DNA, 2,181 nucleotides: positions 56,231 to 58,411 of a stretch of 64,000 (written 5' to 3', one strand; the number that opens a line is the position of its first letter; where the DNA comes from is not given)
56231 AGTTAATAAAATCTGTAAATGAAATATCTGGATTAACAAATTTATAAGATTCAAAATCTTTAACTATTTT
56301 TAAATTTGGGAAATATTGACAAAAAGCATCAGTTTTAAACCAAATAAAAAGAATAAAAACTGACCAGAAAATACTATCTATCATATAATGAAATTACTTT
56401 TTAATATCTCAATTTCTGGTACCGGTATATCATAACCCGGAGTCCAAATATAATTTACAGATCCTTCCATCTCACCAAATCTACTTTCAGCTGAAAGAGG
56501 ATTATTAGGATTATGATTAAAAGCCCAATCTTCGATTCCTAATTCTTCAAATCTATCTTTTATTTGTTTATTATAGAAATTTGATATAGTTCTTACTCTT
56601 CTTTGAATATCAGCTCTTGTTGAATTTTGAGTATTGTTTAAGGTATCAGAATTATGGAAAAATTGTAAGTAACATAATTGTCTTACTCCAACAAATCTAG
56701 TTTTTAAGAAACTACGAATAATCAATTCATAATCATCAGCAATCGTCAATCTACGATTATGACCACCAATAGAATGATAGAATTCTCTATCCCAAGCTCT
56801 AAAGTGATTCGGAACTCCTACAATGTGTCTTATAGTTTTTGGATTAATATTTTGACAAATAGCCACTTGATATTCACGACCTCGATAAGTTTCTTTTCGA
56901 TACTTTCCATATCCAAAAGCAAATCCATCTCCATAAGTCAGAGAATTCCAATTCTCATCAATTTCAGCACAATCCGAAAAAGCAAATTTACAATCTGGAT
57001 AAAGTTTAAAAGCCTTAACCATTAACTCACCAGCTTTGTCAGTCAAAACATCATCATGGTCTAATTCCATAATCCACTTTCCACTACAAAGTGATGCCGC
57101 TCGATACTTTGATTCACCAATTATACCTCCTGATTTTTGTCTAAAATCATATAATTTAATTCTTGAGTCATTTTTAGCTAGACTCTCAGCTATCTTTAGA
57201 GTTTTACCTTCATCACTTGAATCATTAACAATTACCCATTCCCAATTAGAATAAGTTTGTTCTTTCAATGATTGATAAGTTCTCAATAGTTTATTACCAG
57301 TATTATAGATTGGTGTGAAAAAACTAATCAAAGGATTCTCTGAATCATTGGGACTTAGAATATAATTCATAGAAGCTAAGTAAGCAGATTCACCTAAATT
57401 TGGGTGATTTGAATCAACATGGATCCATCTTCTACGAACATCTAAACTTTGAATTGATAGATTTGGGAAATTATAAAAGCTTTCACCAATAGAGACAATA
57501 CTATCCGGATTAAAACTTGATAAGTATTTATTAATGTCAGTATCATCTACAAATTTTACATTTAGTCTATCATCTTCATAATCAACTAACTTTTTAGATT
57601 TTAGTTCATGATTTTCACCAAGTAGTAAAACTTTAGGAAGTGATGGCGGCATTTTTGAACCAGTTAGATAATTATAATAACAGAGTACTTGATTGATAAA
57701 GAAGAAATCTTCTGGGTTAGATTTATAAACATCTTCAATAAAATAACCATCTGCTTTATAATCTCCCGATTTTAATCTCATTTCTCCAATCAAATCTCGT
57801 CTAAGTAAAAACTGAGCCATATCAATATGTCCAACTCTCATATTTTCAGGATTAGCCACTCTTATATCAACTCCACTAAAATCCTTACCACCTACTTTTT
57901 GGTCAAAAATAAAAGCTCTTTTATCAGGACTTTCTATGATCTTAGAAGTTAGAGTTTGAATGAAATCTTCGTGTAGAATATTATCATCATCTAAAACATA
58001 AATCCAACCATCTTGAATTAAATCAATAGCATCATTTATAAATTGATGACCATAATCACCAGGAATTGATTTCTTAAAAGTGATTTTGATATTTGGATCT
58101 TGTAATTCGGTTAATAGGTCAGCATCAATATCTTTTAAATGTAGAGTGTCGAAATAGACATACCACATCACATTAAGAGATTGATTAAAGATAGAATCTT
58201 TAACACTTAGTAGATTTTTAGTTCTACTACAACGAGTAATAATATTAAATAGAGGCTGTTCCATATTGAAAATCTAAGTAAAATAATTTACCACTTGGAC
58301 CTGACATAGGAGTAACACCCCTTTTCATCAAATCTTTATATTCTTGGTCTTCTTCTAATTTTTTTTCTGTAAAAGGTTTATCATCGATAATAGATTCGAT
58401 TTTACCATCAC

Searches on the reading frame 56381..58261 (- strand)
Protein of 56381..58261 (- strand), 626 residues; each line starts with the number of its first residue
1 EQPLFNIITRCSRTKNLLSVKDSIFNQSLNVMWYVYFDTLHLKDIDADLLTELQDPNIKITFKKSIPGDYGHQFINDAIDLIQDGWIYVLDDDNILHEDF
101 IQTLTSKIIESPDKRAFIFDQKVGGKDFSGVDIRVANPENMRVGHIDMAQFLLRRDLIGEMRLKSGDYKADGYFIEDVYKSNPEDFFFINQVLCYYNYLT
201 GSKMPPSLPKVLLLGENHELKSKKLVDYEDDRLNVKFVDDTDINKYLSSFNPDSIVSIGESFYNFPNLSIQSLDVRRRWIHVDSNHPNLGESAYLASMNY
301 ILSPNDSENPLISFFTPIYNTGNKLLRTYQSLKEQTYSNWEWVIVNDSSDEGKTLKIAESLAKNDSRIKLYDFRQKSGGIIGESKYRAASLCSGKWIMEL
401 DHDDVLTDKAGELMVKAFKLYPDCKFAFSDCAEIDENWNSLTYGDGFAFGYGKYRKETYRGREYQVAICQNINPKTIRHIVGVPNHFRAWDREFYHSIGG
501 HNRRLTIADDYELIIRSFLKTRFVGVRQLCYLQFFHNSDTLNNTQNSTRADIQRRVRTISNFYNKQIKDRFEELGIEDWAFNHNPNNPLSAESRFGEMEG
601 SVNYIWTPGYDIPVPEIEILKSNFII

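Call 11: search_protein_families(library=phrogs, proteins=[window:56381-58261:-], max_evalue=0.00001)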
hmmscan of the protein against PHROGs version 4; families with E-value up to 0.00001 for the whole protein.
window:56381-58261:- (626 aa): 1 family
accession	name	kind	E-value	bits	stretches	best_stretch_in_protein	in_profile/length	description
phrog_22739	-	moron, auxiliary metabolic gene and host takeover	7.3e-06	26.2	0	312-412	4-103/327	GtrB-like O-antigen conversion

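Call 12: search_protein_families(library=pfam, proteins=[window:56381-58261:-], max_evalue=0.00001)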
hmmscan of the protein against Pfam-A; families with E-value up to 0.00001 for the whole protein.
window:56381-58261:- (626 aa): 2 families
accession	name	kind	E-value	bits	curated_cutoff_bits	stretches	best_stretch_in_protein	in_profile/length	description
PF00535.33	Glycos_transf_2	-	1.4e-23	84.1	23.3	1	313-439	1-125/168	Glycosyl transferase family 2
PF13641.12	Glyco_tranf_2_3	-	5.1e-09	36.9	27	0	28-112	30-114/230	Glycosyltransferase like family 2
